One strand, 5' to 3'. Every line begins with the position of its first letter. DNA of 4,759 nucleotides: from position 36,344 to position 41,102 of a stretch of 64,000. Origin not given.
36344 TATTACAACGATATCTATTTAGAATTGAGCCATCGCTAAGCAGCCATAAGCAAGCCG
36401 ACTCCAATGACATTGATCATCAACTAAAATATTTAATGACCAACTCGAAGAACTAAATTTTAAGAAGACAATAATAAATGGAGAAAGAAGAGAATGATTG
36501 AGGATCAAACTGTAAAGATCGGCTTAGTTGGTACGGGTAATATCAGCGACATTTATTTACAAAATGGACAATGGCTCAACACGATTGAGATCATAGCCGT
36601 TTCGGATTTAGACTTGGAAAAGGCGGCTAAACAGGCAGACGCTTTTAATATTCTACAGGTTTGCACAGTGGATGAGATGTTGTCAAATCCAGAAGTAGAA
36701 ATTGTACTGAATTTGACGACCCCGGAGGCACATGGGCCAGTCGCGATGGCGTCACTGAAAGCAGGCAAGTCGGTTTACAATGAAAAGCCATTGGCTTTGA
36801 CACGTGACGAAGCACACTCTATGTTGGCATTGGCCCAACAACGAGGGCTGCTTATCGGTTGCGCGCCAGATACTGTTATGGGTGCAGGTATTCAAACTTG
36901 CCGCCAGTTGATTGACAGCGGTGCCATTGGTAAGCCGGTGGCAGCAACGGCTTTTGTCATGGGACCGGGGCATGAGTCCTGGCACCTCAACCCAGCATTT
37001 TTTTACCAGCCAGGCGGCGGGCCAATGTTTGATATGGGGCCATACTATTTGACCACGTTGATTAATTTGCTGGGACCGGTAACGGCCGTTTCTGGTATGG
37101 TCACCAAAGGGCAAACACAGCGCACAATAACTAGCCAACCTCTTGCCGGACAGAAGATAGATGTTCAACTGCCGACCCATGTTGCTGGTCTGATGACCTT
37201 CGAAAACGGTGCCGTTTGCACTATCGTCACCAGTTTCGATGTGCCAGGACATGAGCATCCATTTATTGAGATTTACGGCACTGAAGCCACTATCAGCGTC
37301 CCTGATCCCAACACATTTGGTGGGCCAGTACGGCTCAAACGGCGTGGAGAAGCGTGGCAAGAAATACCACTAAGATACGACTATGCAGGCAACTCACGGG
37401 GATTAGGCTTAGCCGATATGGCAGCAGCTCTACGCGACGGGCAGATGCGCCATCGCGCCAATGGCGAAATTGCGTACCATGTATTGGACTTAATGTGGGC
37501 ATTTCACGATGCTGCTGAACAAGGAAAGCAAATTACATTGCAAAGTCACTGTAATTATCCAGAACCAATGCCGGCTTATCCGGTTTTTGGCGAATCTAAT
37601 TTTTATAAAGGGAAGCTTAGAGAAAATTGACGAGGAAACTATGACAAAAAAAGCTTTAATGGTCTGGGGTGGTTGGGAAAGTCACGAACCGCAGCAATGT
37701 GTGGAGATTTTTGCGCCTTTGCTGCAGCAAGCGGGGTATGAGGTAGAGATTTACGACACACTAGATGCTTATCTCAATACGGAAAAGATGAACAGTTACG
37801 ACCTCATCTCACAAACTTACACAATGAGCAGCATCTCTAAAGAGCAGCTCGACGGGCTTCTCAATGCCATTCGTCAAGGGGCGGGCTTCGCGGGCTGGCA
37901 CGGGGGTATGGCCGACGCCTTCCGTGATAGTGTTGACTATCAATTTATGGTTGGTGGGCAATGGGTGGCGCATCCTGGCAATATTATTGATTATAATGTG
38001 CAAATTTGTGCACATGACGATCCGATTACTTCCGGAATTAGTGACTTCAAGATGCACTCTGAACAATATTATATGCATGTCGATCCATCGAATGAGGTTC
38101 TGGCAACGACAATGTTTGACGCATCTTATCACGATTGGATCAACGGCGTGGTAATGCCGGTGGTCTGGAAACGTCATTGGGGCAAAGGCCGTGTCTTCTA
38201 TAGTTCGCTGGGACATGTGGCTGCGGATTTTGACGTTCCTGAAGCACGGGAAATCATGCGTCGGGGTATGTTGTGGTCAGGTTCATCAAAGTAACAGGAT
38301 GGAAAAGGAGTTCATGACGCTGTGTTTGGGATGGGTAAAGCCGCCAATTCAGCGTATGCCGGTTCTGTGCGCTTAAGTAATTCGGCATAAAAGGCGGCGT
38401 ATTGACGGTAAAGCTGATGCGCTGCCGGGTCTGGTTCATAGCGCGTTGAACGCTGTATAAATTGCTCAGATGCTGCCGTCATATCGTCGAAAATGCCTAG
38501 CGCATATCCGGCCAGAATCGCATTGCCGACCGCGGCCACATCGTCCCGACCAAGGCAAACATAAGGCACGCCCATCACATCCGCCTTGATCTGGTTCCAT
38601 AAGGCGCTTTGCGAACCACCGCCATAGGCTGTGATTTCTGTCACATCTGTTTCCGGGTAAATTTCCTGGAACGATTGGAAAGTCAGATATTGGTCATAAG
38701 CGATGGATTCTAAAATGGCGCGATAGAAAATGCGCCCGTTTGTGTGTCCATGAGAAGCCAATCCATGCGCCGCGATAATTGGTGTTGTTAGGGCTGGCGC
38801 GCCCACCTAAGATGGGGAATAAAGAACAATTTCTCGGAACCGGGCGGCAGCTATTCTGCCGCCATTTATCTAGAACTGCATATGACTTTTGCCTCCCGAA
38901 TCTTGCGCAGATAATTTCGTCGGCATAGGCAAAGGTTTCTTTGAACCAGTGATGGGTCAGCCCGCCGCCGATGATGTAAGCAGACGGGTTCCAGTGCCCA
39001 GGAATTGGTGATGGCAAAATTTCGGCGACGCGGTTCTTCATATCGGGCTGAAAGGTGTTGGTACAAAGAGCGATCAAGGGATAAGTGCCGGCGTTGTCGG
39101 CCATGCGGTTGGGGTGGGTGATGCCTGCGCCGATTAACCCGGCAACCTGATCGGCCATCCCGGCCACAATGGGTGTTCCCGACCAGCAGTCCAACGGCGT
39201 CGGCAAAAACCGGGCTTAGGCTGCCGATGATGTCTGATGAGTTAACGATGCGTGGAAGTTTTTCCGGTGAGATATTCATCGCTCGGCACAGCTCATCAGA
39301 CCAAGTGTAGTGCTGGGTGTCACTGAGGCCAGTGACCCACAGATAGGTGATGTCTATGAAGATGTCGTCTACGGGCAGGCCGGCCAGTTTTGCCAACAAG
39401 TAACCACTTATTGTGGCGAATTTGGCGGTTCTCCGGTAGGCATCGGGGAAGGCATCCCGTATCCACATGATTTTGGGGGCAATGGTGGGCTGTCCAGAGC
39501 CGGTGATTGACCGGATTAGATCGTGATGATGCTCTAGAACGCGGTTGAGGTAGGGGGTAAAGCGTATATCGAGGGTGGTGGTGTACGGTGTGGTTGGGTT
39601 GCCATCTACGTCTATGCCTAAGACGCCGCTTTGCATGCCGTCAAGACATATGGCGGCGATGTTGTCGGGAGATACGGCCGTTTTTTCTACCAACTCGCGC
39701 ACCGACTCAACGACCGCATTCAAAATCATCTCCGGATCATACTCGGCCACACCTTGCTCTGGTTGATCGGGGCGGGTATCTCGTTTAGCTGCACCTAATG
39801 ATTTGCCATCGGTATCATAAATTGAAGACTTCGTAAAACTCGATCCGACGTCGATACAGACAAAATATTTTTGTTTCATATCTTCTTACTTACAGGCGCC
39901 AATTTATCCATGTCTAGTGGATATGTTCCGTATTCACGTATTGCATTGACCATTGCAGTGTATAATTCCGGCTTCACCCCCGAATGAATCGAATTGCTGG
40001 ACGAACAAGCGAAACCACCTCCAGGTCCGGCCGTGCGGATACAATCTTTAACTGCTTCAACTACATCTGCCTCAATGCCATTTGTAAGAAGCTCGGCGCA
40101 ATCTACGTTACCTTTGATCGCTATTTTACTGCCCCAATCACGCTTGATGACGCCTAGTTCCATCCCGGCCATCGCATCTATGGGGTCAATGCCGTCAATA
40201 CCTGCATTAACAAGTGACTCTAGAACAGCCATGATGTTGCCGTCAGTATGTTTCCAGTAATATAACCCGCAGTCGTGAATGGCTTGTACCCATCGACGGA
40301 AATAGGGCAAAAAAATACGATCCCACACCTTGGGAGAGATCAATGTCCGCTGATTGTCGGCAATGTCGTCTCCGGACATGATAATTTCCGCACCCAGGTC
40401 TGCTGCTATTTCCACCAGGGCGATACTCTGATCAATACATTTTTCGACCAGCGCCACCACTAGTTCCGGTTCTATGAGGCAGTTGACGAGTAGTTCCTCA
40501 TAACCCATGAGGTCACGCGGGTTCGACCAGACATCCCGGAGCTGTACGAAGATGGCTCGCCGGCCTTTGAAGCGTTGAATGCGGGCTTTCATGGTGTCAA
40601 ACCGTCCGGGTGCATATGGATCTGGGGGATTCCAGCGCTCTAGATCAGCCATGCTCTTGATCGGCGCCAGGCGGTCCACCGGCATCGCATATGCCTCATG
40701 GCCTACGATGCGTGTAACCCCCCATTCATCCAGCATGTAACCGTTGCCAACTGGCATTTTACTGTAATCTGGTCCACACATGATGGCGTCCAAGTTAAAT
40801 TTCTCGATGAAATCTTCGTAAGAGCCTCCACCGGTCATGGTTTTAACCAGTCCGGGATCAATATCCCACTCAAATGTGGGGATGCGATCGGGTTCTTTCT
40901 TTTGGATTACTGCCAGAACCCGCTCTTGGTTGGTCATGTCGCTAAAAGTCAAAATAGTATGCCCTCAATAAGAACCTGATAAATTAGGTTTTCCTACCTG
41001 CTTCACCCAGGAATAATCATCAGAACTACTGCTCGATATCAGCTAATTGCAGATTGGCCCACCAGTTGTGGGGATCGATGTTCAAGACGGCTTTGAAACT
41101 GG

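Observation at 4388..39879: Reading-frame breaks are strongly clustered: at least 29 breaks in 11 genes, confined to two zones and mostly to GC-rich genes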

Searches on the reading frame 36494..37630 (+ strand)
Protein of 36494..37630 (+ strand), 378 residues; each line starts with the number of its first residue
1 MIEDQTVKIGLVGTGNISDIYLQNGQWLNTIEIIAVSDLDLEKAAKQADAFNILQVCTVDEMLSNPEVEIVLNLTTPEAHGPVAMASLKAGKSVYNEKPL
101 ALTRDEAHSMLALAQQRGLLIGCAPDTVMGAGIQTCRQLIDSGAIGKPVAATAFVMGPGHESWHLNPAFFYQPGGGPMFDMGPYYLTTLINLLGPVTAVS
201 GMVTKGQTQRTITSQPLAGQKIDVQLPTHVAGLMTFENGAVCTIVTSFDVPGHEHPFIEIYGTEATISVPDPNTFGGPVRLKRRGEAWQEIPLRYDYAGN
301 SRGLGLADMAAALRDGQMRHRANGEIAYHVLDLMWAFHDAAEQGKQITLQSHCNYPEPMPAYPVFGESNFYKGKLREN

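Call 12: find_related_loci(query=window:36494-37630:+, collection=genome_contigs, flank=10000)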
Query window:36494-37630:+ (378 aa) in genome_contigs; peptide patterns used: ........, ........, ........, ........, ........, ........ (x = any residue, [..] = any of these).
599 stretches matched a pattern (row limit reached: there are more); 592 encode a relative of the query (tblastn E <= 1e-3); the best 80 are kept; 80 distinct loci.
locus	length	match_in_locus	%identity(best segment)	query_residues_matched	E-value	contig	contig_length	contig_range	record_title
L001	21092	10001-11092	65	5-369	2e-166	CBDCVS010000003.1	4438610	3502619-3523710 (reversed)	MAG: Candidatus Promineifilaceae bacterium isolate 0f3264e9-d07a-4064-bd01-bd2e928dc920 genome assembly, contig: contig_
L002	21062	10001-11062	59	7-360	4e-144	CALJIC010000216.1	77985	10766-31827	MAG TPA_asm: uncultured Roseiflexaceae bacterium isolate SRR5251193_bin.98_CONCOCT_v1.1_MAG genome assembly, contig: ERZ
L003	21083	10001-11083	59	1-361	2e-141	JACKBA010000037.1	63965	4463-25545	MAG: Caldilineaceae bacterium isolate HK-STAS-CHLO-9 HK-STAS-CHLO-9_37, whole genome shotgun sequence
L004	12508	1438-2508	57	5-361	5e-141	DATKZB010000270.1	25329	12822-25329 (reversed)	MAG TPA_asm: Phycisphaerae bacterium isolate SMAG_U14234 k141_870419, whole genome shotgun sequence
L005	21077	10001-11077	58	2-360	1e-140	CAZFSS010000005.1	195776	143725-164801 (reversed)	MAG TPA_asm: uncultured candidatus Brocadiaceae bacterium isolate binchicken_co91_507 genome assembly, contig: NODE_42_l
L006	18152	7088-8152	56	5-360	8e-140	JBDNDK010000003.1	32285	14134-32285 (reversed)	MAG: Armatimonadota bacterium isolate RM_bin9_OCT21 C3, whole genome shotgun sequence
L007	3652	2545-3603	57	7-360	8e-144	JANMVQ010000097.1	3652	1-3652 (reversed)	MAG: Chloroflexota bacterium isolate OTE_88_metabat_60 OTE_88_k141_2156455, whole genome shotgun sequence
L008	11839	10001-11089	56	5-368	5e-139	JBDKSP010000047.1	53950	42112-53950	MAG: Armatimonadota bacterium isolate 6_bin.213 c_000000596708, whole genome shotgun sequence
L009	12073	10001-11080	58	1-360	4e-139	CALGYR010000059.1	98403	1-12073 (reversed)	MAG TPA_asm: uncultured bacterium isolate SRR6007444_bin.47_CONCOCT_v1.1_MAG genome assembly, contig: ERZ724098.92, whol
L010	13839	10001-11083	57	5-366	3e-138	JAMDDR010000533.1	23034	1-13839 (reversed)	MAG: Chloroflexota bacterium isolate FK_Sedi_B_Bin.13 NODE_7372_length_23034_cov_2.10154, whole genome shotgun sequence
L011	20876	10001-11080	58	2-361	2e-138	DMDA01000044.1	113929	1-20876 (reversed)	MAG TPA_asm: Chloroflexi bacterium isolate UBA9854 contig_596, whole genome shotgun sequence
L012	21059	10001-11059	60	8-360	3e-138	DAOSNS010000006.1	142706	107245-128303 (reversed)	MAG TPA_asm: Anaerolineae bacterium isolate AMR_MDS_2365 NODE_82_length_142706_cov_96.085089, whole genome shotgun seque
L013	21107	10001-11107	58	2-369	3e-138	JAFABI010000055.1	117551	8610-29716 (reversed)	MAG: Bacillota bacterium isolate OH_SBB_121 k127_959960, whole genome shotgun sequence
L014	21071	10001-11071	57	5-361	6e-138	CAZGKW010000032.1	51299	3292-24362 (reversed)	MAG TPA_asm: uncultured Anaerolineales bacterium isolate binchicken_co17_275 genome assembly, contig: NODE_2016_length_5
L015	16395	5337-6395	57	7-360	4e-138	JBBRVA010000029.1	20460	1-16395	MAG: Caldilineales bacterium isolate La3_metabat2.059 La3_metabat2.059_K_639663_L_20460_cov_26.3128, whole genome shotgu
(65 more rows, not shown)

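Call 18: find_related_loci(query=window:36494-37630:+, collection=metagenome_contigs, flank=10000)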
Query window:36494-37630:+ (378 aa) in metagenome_contigs; peptide patterns used: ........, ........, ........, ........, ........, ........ (x = any residue, [..] = any of these).
600 stretches matched a pattern (row limit reached: there are more); 592 encode a relative of the query (tblastn E <= 1e-3); the best 80 are kept; 80 distinct loci.
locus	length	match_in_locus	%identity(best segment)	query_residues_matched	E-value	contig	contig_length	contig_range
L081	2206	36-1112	69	9-368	2e-179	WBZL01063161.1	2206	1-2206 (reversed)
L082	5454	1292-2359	59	5-360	2e-144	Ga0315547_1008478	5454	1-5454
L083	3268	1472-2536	57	7-361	3e-149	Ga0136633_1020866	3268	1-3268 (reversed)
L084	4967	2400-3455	60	8-360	3e-144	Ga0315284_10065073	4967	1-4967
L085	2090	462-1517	59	8-359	4e-152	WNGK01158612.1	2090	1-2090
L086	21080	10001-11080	59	2-361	8e-142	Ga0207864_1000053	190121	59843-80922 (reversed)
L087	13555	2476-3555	59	2-361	8e-142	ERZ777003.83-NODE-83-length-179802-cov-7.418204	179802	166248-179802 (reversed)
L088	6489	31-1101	59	5-360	3e-141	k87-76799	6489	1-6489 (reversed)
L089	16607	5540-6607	56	4-359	9e-141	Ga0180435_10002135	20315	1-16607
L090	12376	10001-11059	57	8-360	2e-140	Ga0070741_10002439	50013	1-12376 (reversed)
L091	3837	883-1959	57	1-360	1e-143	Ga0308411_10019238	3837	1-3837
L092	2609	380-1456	58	2-360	2e-147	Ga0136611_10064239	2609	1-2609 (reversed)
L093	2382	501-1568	57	5-360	7e-148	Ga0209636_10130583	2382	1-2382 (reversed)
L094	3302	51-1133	57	1-361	3e-144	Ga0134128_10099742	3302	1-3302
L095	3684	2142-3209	58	5-360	3e-143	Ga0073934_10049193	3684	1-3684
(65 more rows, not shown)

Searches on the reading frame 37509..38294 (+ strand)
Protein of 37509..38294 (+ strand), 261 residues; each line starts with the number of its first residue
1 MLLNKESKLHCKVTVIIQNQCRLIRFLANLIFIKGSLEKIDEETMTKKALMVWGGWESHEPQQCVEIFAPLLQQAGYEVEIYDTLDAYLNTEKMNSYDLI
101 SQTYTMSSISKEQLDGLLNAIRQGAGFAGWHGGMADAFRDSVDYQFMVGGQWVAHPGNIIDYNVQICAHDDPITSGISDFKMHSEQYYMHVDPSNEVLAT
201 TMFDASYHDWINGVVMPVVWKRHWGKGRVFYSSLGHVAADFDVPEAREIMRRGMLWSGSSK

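Call 64: search_protein_families(library=pfam, proteins=[window:37509-38294:+], max_evalue=0.0001)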
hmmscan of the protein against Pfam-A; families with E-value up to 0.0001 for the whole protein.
window:37509-38294:+ (261 aa): 1 family
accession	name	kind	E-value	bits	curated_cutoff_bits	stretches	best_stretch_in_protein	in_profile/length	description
PF06283.17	ThuA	-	8.5e-47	160.5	33.4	1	48-256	1-208/209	Trehalose utilisation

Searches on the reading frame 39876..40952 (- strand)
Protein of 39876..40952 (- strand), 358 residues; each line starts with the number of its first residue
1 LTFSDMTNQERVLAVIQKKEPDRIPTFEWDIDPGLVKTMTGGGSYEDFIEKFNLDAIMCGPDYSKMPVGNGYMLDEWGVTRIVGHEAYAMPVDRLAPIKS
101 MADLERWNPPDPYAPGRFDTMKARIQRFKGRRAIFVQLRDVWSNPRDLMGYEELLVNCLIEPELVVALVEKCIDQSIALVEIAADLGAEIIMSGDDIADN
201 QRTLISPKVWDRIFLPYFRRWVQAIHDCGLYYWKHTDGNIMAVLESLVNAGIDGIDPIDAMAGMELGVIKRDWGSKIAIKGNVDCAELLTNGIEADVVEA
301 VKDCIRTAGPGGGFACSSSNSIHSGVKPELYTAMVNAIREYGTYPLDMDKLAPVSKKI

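Call 32: search_protein_families(library=pfam, proteins=[window:39876-40952:-], max_evalue=0.0001)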
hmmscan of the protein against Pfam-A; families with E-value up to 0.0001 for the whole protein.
window:39876-40952:- (358 aa): 1 family
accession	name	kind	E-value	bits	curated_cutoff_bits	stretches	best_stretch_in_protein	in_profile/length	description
PF01208.23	URO-D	-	1.5e-26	93.7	23.9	1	96-341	97-346/346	Uroporphyrinogen decarboxylase (URO-D)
